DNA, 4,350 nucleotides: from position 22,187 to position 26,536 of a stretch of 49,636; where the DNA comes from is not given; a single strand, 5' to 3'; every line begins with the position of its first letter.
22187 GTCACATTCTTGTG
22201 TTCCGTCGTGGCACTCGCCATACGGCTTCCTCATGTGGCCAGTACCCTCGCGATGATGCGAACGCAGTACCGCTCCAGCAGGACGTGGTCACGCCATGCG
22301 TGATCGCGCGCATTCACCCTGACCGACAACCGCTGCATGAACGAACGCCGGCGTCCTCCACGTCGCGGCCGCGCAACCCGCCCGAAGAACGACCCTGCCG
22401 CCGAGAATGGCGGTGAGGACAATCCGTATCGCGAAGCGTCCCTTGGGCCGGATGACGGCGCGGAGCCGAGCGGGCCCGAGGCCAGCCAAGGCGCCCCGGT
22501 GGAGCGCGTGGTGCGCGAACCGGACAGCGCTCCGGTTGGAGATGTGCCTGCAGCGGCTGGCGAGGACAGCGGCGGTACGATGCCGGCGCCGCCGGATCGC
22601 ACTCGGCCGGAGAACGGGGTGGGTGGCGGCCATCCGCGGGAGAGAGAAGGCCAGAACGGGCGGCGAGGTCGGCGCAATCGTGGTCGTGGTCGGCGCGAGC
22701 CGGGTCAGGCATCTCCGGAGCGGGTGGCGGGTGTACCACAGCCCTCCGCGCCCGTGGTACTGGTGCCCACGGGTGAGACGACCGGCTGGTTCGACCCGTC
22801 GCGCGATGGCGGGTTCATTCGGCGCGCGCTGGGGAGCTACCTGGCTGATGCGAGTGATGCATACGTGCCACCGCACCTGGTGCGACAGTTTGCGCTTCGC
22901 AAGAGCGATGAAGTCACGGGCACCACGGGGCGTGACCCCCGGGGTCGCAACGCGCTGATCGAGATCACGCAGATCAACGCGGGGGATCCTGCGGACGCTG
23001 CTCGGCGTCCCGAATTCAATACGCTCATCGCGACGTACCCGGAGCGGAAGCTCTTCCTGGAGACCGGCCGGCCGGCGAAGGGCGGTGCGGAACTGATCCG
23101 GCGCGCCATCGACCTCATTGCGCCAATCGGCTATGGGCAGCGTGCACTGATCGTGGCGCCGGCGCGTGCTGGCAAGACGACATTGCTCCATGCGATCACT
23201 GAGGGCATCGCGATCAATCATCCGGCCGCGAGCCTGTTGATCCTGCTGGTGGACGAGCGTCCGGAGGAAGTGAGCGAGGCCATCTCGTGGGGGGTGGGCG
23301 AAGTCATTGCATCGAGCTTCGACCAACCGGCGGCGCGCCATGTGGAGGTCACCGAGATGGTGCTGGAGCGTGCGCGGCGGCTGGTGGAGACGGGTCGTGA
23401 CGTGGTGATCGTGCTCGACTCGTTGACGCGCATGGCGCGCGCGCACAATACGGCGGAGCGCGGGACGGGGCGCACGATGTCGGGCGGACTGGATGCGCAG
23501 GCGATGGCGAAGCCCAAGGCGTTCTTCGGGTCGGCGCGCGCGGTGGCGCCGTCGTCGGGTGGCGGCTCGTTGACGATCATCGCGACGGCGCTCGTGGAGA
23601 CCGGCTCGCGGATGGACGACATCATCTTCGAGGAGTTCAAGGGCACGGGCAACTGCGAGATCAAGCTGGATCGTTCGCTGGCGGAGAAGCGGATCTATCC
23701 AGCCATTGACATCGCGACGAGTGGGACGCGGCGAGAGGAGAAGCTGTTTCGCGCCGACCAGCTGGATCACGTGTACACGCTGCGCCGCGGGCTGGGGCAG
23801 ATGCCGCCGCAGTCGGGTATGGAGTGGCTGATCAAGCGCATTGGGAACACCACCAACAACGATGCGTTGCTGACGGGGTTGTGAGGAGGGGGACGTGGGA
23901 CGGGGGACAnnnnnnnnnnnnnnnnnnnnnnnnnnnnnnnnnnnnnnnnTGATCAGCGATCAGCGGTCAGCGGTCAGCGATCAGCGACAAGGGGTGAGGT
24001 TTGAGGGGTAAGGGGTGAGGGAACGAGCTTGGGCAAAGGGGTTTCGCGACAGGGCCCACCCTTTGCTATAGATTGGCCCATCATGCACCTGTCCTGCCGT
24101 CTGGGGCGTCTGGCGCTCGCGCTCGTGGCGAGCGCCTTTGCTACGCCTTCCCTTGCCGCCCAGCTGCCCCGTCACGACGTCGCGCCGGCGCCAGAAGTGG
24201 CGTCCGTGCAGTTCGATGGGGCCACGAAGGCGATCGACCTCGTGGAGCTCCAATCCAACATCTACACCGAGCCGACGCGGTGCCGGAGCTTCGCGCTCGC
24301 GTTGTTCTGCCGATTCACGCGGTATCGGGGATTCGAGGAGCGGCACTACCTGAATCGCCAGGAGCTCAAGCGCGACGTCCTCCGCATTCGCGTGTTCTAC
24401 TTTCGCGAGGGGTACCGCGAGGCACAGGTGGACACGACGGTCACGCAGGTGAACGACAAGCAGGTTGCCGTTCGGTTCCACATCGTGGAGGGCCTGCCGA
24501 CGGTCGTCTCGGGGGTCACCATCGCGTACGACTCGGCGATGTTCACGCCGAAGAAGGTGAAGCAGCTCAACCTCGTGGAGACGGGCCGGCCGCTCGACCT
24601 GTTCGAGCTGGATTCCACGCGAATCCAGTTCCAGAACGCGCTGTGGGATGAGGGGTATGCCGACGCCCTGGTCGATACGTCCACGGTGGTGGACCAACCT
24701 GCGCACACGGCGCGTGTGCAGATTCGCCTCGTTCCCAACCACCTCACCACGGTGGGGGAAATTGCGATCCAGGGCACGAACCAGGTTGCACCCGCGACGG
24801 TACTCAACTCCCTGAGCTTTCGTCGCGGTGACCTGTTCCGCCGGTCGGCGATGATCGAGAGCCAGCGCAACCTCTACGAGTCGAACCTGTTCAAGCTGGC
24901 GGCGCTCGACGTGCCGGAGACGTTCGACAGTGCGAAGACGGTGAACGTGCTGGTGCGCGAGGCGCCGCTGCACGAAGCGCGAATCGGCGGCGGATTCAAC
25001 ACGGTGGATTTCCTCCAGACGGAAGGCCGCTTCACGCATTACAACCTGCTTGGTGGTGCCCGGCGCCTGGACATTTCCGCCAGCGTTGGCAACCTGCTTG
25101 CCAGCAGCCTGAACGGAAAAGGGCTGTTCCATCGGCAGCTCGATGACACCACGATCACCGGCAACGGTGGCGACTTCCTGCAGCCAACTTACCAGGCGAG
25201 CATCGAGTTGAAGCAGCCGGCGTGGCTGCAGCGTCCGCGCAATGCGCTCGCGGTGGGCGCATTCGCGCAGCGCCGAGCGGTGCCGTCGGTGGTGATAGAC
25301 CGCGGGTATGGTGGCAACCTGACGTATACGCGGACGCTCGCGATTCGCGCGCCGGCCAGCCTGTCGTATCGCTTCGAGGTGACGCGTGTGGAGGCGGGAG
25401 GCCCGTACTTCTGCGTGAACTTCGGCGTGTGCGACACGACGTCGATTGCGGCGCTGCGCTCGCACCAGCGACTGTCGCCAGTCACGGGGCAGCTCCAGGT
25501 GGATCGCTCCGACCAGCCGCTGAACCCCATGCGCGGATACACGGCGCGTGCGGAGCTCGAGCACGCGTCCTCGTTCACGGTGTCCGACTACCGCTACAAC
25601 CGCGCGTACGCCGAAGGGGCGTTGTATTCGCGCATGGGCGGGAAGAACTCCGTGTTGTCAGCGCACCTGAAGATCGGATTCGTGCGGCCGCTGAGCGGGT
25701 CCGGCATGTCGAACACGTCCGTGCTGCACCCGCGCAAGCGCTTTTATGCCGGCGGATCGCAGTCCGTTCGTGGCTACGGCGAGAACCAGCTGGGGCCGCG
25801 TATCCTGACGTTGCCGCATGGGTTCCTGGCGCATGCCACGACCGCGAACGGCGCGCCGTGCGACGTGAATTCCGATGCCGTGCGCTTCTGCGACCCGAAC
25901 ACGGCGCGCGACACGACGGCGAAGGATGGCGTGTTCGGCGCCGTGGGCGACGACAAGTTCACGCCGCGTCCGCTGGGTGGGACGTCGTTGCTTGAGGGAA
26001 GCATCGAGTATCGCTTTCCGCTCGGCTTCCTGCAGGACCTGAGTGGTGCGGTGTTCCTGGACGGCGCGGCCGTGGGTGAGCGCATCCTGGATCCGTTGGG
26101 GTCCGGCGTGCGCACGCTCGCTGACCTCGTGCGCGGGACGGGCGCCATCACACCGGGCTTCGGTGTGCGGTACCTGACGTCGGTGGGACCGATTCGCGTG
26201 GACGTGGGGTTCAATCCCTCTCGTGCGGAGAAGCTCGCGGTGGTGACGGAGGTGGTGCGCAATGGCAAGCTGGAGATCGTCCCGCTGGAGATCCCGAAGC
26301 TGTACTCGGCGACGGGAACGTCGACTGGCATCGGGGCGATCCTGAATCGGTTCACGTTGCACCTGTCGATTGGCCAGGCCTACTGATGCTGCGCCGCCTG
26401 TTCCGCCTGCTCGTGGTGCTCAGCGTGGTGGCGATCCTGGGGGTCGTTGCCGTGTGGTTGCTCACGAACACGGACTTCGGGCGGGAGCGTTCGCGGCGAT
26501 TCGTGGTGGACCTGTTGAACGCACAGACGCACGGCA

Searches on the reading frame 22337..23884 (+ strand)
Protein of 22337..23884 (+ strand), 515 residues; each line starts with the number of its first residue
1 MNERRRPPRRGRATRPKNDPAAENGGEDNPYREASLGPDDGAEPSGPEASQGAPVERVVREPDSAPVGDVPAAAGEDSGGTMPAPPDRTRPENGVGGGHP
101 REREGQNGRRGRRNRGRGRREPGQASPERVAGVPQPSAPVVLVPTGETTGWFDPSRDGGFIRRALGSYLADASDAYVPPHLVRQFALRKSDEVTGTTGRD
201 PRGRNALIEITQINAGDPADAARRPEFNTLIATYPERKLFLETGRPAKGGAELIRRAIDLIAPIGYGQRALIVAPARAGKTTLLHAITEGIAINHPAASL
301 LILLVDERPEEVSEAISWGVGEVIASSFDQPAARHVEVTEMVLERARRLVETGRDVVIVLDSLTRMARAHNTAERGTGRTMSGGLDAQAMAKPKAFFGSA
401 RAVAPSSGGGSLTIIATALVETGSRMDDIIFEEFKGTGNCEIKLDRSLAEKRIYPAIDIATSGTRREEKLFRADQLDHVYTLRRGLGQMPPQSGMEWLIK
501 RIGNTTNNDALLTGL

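Call 67: search_protein_families(library=pfam, proteins=[window:22337-23884:+], max_evalue=0.00001)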
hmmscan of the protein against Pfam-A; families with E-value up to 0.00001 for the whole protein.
window:22337-23884:+ (515 aa): 2 families
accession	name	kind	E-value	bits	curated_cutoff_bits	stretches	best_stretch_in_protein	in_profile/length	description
PF00006.31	ATP-synt_ab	-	4.4e-24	85.8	29.5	1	256-462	3-211/213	ATP synthase alpha/beta family, nucleotide-binding domain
PF07497.18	Rho_RNA_bind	-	1.5e-11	44.3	27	1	149-218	2-72/73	Rho termination factor, RNA-binding domain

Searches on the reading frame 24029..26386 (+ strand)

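Call 67: search_protein_families(library=pfam, proteins=[window:24029-26386:+], max_evalue=0.00001)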
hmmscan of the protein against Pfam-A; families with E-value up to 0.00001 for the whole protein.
window:24029-26386:+ (785 aa): 2 families
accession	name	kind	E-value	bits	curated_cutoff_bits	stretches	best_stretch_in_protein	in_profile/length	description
PF01103.29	Omp85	-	7e-34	118.2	24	1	339-729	1-305/325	Omp85 superfamily domain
PF07244.20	POTRA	-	6.4e-20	72.1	21.3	1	55-155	1-79/79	Surface antigen variable number repeat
